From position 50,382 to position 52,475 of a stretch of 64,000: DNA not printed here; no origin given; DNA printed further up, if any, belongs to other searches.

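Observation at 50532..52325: PfkB kinase fused to a Qng1 (DUF2419) queuosine-5'-phosphate hydrolase domain: a possible one-polypeptide queuosine-to-queuine salvage route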

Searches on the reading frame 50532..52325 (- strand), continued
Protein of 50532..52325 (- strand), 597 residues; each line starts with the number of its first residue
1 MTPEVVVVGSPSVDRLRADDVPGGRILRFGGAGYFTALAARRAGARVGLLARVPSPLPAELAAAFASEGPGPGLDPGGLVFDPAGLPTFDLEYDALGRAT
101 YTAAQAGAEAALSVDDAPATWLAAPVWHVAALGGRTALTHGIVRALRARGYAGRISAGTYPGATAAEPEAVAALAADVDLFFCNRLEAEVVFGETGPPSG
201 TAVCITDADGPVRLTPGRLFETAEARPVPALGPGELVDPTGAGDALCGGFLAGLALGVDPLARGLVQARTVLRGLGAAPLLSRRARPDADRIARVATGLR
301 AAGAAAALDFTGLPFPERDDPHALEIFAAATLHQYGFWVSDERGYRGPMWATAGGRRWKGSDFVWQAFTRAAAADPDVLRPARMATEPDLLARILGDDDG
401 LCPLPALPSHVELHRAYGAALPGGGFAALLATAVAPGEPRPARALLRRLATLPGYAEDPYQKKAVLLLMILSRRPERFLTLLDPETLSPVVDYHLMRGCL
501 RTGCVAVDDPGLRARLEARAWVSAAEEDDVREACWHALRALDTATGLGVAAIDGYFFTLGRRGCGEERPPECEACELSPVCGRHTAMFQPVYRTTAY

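Call 74: find_encoding_contigs(protein=P0001, flank=10000, max_places=1)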
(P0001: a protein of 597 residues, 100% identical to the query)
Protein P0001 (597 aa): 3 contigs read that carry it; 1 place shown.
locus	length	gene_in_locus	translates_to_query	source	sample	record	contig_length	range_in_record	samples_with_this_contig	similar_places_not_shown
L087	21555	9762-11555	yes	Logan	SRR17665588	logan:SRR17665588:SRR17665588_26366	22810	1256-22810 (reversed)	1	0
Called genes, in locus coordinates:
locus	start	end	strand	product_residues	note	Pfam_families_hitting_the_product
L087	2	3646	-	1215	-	?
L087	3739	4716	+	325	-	PF05050:Methyltransf_21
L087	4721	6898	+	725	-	PF00595:PDZ (faint), PF13180:PDZ_2, PF17820:PDZ_6, PF00578:AhpC-TSA, PF08534:Redoxin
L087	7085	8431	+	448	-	PF12544:LAM_C (faint)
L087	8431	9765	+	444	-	PF00675:Peptidase_M16, PF05193:Peptidase_M16_C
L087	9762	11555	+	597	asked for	PF00294:PfkB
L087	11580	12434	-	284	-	-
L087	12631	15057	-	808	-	-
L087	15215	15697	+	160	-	-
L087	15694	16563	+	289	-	PF13620:CarboxypepD_reg (faint)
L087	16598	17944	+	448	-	PF00006:ATP-synt_ab, PF18269:T3SS_ATPase_C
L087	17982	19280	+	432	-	PF00675:Peptidase_M16, PF05193:Peptidase_M16_C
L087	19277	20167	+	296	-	PF01040:UbiA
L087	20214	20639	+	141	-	PF00571:CBS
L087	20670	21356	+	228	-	PF03692:CxxCxxCC (weak)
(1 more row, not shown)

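Call 75: find_encoding_contigs(protein=P0072, flank=6000, max_places=1)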
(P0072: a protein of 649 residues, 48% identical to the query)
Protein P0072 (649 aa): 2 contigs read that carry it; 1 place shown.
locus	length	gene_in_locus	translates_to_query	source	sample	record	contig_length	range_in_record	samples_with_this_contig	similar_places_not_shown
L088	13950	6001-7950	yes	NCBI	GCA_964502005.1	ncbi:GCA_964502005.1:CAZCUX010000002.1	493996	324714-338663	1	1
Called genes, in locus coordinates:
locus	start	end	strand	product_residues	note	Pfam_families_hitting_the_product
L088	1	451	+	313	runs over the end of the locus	PF08450:SGL (faint)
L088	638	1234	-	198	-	-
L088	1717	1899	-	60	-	-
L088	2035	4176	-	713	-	-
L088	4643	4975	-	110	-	-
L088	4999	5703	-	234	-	-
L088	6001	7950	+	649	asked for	PF00294:PfkB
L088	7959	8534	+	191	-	-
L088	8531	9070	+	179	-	PF06127:Mpo1-like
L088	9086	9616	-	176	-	PF14229:DUF4332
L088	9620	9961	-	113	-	PF14078:DUF4259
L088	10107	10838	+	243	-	-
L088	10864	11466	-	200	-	PF03848:TehB, PF05724:TPMT, PF13489:Methyltransf_23 (weak), PF13649:Methyltransf_25, PF13847:Methyltransf_31 (weak), PF08241:Methyltransf_11, PF08242:Methyltransf_12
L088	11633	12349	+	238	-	-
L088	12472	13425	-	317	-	-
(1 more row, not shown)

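Call 76: find_encoding_contigs(protein=P0031, flank=6000, max_places=1)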
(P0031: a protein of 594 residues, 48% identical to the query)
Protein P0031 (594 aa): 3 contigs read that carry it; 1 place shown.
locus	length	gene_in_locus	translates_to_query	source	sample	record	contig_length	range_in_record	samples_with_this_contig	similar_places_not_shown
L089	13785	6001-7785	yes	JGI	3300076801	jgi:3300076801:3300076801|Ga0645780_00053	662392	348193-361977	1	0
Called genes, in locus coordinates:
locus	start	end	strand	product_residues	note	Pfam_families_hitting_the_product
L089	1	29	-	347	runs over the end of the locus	-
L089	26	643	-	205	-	PF16976:RcpC (weak)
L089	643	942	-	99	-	-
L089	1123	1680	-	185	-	PF02630:SCO1-SenC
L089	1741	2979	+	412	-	PF02421:FeoB_N, PF01926:MMR_HSR1, PF06071:YchF-GTPase_C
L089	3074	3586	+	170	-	PF14512:TM1586_NiRdase (faint), PF00881:Nitroreductase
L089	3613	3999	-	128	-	PF07366:SnoaL, PF12680:SnoaL_2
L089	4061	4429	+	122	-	-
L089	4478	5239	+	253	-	PF00657:Lipase_GDSL, PF13472:Lipase_GDSL_2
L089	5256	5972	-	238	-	PF00485:PRK, PF13238:AAA_18 (weak)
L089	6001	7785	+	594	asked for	PF00294:PfkB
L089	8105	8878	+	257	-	PF00211:Guanylate_cyc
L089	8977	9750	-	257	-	PF13349:DUF4097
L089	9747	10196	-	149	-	-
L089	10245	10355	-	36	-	-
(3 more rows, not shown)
